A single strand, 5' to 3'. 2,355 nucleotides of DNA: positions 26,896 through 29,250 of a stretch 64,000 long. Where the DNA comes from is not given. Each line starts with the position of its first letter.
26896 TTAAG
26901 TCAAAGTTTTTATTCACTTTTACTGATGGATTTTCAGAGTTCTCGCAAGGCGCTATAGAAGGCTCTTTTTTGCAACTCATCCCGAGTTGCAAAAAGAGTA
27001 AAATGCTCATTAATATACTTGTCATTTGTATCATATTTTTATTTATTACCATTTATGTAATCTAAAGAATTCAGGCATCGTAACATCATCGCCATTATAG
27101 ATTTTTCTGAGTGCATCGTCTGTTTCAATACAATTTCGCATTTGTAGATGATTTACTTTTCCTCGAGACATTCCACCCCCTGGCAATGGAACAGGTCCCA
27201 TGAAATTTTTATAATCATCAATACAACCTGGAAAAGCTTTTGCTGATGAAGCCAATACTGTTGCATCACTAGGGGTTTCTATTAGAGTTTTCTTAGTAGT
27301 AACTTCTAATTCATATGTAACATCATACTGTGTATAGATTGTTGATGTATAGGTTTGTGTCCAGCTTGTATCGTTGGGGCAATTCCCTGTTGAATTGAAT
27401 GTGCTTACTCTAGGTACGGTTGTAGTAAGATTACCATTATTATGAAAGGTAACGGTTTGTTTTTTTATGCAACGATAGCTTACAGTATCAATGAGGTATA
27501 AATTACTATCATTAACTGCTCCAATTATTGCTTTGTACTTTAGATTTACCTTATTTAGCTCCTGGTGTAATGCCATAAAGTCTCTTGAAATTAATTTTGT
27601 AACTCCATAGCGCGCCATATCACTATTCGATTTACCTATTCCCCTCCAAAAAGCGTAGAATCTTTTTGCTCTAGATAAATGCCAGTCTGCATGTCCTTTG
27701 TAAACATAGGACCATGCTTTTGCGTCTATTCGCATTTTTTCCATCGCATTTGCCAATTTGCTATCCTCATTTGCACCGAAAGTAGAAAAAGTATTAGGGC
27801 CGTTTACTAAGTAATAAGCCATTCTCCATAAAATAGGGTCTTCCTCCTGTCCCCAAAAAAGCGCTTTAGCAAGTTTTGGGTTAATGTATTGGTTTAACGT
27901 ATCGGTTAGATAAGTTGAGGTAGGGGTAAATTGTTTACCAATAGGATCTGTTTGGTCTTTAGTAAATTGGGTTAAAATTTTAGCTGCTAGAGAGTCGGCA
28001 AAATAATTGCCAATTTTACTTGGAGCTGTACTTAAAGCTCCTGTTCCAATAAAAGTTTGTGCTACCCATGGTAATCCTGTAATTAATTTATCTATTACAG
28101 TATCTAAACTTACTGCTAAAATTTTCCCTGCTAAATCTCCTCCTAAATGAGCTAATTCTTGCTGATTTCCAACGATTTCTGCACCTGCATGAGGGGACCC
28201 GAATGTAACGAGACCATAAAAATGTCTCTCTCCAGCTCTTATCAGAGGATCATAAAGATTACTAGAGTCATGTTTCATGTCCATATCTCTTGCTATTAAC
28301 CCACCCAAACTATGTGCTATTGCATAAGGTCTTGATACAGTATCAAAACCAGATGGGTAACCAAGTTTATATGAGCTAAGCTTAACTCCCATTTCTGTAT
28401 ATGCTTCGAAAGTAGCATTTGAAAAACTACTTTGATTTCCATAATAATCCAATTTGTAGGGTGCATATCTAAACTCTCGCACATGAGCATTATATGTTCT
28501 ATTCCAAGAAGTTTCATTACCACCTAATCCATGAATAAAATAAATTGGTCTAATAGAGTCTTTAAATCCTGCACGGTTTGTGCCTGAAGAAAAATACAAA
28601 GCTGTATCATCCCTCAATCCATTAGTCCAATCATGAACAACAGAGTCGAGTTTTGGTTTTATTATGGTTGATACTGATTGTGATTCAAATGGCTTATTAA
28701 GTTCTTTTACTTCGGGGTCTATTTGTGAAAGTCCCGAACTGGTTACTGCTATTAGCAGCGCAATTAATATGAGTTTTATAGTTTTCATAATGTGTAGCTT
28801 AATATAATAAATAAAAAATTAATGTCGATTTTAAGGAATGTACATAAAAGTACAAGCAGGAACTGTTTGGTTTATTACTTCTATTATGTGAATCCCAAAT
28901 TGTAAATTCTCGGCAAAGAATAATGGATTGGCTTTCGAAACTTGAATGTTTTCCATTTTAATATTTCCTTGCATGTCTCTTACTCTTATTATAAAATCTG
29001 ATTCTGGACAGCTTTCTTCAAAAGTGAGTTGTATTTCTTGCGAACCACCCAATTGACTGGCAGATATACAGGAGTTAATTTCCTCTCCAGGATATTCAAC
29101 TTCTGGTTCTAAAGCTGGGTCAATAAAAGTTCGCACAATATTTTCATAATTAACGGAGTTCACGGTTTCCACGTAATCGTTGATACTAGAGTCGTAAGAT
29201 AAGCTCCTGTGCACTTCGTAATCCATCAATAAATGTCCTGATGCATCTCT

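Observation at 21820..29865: Seven-gene translationally coupled envelope operon with no confident functional assignment: best candidate for an undescribed system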

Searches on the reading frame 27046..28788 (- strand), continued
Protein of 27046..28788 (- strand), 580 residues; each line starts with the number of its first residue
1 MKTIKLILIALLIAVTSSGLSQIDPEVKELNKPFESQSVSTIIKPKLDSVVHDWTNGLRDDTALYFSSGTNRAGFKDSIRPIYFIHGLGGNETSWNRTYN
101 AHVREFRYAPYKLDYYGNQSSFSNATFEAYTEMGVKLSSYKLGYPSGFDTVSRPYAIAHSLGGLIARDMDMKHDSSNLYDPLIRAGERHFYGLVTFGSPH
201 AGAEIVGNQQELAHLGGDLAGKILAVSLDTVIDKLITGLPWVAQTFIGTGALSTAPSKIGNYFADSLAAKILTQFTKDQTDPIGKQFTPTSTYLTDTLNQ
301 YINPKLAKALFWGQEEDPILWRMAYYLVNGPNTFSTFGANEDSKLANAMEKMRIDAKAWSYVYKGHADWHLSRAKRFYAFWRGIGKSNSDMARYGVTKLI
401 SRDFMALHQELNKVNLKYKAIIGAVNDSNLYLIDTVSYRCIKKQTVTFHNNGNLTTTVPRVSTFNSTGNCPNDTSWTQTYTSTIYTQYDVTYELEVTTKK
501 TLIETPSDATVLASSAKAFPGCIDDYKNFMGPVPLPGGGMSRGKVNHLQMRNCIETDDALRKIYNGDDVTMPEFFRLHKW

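Call 79: find_encoding_contigs(protein=P0004, flank=10000, max_places=2)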
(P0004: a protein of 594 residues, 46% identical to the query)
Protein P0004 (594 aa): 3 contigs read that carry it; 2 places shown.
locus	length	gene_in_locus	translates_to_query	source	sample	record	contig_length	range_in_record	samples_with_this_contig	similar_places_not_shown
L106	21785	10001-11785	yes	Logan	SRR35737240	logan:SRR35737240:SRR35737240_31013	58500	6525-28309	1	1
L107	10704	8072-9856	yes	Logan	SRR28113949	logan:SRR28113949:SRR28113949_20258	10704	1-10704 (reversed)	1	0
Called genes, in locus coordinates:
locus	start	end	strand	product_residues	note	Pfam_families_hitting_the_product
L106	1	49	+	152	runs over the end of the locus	PF07606:DUF1569, PF12867:DinB_2 (weak)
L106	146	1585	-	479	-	PF00171:Aldedh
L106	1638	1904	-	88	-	PF05635:23S_rRNA_IVP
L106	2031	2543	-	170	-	PF10652:DUF2480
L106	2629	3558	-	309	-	PF01479:S4, PF00849:PseudoU_synth_2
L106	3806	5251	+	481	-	PF01546:Peptidase_M20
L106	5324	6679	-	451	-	PF03448:MgtE_N, PF00571:CBS, PF01769:MgtE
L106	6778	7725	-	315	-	PF00348:polyprenyl_synt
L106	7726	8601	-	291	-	PF00483:NTP_transferase, PF12804:NTP_transf_3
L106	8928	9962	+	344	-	-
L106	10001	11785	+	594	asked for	-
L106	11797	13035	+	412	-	PF13360:PQQ_2 (faint)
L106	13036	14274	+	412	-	PF13360:PQQ_2 (weak)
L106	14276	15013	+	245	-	-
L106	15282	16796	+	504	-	-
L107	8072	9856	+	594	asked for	-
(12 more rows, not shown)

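Call 80: find_encoding_contigs(protein=P0006, flank=10000, max_places=2)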
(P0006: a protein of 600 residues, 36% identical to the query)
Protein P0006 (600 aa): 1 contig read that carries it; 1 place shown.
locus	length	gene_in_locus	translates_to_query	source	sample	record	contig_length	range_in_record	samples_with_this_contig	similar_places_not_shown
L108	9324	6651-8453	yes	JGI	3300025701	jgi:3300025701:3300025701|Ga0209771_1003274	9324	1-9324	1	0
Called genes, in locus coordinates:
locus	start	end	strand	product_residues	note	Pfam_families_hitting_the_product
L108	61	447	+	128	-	PF00411:Ribosomal_S11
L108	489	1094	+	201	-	PF00163:Ribosomal_S4, PF01479:S4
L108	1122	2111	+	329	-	PF01193:RNA_pol_L, PF01000:RNA_pol_A_bac, PF03118:RNA_pol_A_CTD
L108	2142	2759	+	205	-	PF01196:Ribosomal_L17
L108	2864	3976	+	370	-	PF00988:CPSase_sm_chain, PF00117:GATase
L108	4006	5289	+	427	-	PF03952:Enolase_N, PF00113:Enolase_C, PF13378:MR_MLE_C (weak)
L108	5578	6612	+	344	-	-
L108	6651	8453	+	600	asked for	-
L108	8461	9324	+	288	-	?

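Call 85: search_protein_representatives(alignment_id=A1)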
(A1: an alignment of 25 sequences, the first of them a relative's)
Query: 25 sequences, 540 profile positions. Proteins with E-value up to 0.001 (for the whole library): 2335; up to 1e-10: 945; up to 1e-30: 504. The best 150 are listed.
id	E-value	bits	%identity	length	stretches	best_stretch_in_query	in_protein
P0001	1.2e-174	598.7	-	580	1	1-540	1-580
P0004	3.0e-170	584.1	-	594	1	1-540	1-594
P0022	3.6e-167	574.0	-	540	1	1-538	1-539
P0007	1.1e-166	572.3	-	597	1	1-539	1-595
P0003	2.4e-166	571.2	-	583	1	1-540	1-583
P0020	1.5e-165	568.6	-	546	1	1-539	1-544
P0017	1.1e-163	562.4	-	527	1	1-539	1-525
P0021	9.7e-163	559.3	-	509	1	1-539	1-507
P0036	5.0e-151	520.7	-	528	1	1-539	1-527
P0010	3.9e-148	511.2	-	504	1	65-540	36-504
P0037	8.6e-147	506.7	-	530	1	5-539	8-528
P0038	1.3e-142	493.0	-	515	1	8-540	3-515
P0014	1.1e-141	489.8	-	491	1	1-526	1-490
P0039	1.3e-134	466.5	-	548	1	2-537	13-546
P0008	3.8e-133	461.7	-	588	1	1-540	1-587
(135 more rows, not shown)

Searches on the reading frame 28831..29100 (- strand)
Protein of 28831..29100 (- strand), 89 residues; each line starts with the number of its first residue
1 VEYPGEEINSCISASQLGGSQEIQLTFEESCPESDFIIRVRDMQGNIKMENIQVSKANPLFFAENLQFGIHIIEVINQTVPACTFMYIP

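Call 36: search_protein_families(library=pfam, proteins=[window:28831-29100:-], max_evalue=1)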
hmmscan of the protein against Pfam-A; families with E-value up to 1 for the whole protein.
window:28831-29100:- (89 aa): 1 family
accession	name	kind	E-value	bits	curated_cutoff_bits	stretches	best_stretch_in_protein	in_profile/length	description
PF19823.4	DUF6305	-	0.032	14.3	25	1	19-67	97-144/154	Domain of unknown function (DUF6305)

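Call 37: search_protein_families(library=ncbifam, proteins=[window:28831-29100:-], max_evalue=1)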
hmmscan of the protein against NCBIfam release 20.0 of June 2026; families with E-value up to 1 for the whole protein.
window:28831-29100:- (89 aa): 0 families
